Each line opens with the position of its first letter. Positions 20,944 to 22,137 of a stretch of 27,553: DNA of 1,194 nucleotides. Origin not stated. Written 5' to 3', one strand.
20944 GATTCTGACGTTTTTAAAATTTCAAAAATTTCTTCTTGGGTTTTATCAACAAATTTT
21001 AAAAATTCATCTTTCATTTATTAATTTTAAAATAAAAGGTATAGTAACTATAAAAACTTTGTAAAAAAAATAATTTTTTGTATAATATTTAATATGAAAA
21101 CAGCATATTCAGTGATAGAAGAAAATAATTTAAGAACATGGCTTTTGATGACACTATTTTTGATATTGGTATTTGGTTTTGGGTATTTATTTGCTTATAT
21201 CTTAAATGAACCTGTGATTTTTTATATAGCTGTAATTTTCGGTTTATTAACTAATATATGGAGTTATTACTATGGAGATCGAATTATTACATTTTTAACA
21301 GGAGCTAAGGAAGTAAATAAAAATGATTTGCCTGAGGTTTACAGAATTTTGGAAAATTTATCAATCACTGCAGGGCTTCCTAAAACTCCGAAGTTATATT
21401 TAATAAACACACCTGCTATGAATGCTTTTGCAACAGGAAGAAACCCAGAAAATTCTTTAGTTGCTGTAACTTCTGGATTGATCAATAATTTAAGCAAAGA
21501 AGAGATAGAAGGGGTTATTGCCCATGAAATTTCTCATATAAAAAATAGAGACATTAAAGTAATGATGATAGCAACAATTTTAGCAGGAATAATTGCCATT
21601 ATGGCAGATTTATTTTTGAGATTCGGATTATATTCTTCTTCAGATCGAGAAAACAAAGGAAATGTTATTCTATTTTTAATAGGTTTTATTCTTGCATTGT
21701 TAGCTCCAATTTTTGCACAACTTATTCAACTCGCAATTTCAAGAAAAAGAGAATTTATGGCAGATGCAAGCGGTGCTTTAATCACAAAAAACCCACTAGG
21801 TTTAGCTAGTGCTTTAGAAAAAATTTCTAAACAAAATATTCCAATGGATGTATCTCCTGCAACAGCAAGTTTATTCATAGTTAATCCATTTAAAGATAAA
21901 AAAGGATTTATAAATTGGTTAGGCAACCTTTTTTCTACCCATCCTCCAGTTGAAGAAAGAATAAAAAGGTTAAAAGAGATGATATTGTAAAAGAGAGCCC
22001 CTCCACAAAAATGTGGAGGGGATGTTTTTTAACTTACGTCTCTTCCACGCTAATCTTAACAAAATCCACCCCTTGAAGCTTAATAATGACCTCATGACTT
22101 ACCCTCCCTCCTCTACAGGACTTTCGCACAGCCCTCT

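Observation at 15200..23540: Six autonomous, GC-richer mini-gene cassettes with expression signals unlike the surrounding genome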

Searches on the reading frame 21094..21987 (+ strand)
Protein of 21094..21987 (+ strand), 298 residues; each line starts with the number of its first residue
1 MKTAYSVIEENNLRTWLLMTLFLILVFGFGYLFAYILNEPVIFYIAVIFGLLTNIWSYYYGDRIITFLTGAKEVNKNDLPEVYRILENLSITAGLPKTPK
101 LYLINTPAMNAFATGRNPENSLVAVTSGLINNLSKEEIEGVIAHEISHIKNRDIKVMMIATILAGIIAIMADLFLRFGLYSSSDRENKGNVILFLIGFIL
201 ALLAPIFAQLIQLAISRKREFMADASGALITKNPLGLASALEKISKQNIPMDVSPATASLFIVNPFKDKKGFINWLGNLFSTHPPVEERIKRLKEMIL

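Call 22: find_related_loci(query=window:21094-21987:+, collection=genome_contigs, flank=10000)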
Query window:21094-21987:+ (298 aa) in genome_contigs; peptide patterns used: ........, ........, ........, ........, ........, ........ (x = any residue, [..] = any of these).
376 stretches matched a pattern; 328 encode a relative of the query (tblastn E <= 1e-3); the best 80 are kept; 80 distinct loci.
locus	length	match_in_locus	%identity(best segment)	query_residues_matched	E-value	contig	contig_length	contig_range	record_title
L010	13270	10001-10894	81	1-298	2e-163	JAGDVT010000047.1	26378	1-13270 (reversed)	MAG: Candidatus Paceibacter sp. isolate KUB_Bin06 NODE_326_length_26378_cov_6.864757, whole genome shotgun sequence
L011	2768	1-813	84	29-298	3e-159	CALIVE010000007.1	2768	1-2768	MAG: Candidatus Pacebacteria bacterium isolate S1_Bin_METABAT__268_sub_1 genome assembly, contig: c_000000504053, whole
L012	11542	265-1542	76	1-296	9e-149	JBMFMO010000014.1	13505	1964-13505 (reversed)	MAG: Minisyncoccia bacterium isolate KM4337-23 NODE_14_length_13505_cov_2.227659, whole genome shotgun sequence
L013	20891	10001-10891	72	1-298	1e-143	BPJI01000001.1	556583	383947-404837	MAG: Candidatus Parcubacteria bacterium KatS3mg096 DNA, contig_8276, whole genome shotgun sequence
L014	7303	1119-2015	72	1-298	4e-141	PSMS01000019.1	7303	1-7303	MAG: Patescibacteria group bacterium isolate ERB_C1_2 NODE_1438_length_7303_cov_6.775831, whole genome shotgun sequence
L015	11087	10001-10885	72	1-296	3e-140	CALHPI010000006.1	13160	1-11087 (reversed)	MAG: Candidatus Pacebacteria bacterium isolate S1_Bin_METABAT__271_1 genome assembly, contig: c_000001839393, whole geno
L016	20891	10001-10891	70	1-298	4e-139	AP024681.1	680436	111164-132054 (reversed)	MAG: Candidatus Parcubacteria bacterium KatS3mg097 DNA, complete genome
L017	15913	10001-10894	68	1-298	1e-134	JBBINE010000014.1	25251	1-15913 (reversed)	MAG: bacterium isolate TCF170221_bin_249 NODE_2235_length_25251_cov_4.764367, whole genome shotgun sequence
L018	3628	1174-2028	65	13-298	5e-130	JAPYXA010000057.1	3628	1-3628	MAG: Candidatus Paceibacterota bacterium isolate RSWP22 scaffold_5471_c1, whole genome shotgun sequence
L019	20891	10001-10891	65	1-298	7e-119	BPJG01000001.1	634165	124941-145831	MAG: Candidatus Parcubacteria bacterium KatS3mg094 DNA, contig_17918, whole genome shotgun sequence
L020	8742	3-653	75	80-298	2e-106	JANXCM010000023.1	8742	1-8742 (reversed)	MAG: Patescibacteria group bacterium isolate SKYB72 NODE_23_length_8742_cov_3.561108, whole genome shotgun sequence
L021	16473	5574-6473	50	1-296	1e-95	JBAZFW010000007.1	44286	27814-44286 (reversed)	MAG: Patescibacteria group bacterium isolate SO_2017_LW3_29 NODE_1884_length_44286_cov_3.658688_LW162_2017, whole genome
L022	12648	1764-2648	51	5-296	3e-91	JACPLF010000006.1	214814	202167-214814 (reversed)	MAG: Candidatus Levyibacteriota bacterium isolate NC_groundwater_514_Ag_S-0.1um_37_12 S35_SO-1_scaffold_96964, whole gen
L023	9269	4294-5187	48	5-296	8e-89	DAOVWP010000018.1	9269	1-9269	MAG TPA_asm: Candidatus Nanohaloarchaea archaeon isolate CSMAG_1734 CSMAG_1734_k141_5669441_length_9269_cov_17.7881, who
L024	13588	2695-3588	46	1-296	3e-86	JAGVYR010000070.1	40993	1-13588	Candidatus Woesearchaeota archaeon isolate RIFCSPHIGHO2_02_FULL_44_15 rifcsphigho2_02_scaffold_1620, whole genome shotgu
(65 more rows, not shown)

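Call 57: search_protein_families(library=pfam, max_evalue=0.01, proteins=[L010:1973-2389:-, L010:2582-3361:+, L010:4615-4995:-, L010:5084-5476:+, L010:5524-5886:-, L010:5975-6358:+, L001:3910-4434:-, L001:5356-5958:-])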
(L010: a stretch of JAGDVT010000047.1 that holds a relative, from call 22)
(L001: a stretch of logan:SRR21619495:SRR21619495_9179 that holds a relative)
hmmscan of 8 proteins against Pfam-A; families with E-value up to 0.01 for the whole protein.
L010:1973-2389:- (138 aa): 0 families

L010:2582-3361:+ (259 aa): 0 families

L010:4615-4995:- (126 aa): 0 families

L010:5084-5476:+ (130 aa): 0 families

L010:5524-5886:- (120 aa): 0 families

L010:5975-6358:+ (127 aa): 0 families

L001:3910-4434:- (174 aa): 0 families

L001:5356-5958:- (200 aa): 1 family
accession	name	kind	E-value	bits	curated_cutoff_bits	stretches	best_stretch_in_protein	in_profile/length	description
PF20803.2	PaaX_M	-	1.2e-18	67.4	24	1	114-190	2-78/83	PaaX protein central Cas2-like domain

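Call 58: search_protein_families(library=phrogs, max_evalue=0.01, proteins=[L001:3910-4434:-, L010:2582-3361:+, L010:4615-4995:-, L010:5084-5476:+, L010:5524-5886:-, L010:5975-6358:+])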
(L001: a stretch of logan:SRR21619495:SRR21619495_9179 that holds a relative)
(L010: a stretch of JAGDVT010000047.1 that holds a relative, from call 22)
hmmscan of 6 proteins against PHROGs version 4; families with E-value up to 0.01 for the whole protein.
L001:3910-4434:- (174 aa): 0 families

L010:2582-3361:+ (259 aa): 0 families

L010:4615-4995:- (126 aa): 0 families

L010:5084-5476:+ (130 aa): 0 families

L010:5524-5886:- (120 aa): 0 families

L010:5975-6358:+ (127 aa): 0 families

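Call 95: search_protein_families(library=padloc, max_evalue=0.01, proteins=[L001:3910-4434:-, L001:5356-5958:-, L010:2582-3361:+])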
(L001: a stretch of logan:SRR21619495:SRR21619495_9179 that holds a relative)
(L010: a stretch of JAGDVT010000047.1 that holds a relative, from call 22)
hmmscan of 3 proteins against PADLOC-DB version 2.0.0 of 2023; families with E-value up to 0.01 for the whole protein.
L001:3910-4434:- (174 aa): 0 families

L001:5356-5958:- (200 aa): 4 families
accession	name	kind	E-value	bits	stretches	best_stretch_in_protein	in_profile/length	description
PDLC00935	Cas2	-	0.00029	19.2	1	121-165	3-48/96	CRISPR-associated endonuclease Cas2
PDLC01251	Cas2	-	0.00052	18.2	1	121-162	3-41/84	"CAS-I,CAS-II,CAS-III,CAS-IV,CAS-V,CAS-VI; acquisition_2"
PDLC02068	Cas2_II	-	0.00052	17.7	1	111-160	19-66/137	-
PDLC02070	Cas2_II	-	0.0019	16.6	1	122-155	4-35/89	-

L010:2582-3361:+ (259 aa): 0 families

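Call 97: search_protein_families(library=ncbifam, max_evalue=0.01, proteins=[L001:3910-4434:-, L001:5356-5958:-])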
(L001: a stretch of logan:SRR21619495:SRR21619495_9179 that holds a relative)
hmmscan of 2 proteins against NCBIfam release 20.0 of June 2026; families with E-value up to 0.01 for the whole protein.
L001:3910-4434:- (174 aa): 0 families

L001:5356-5958:- (200 aa): 2 families
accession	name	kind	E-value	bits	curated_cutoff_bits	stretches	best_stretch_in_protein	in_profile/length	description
TIGR01573.1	cas2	equivalog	0.0011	19.2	24.5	1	121-165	3-48/96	CRISPR-associated endonuclease Cas2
TIGR02277.1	PaaX_trns_reg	equivalog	0.0076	15.8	264.55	1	110-186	79-154/279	phenylacetic acid degradation operon negative regulatory protein PaaX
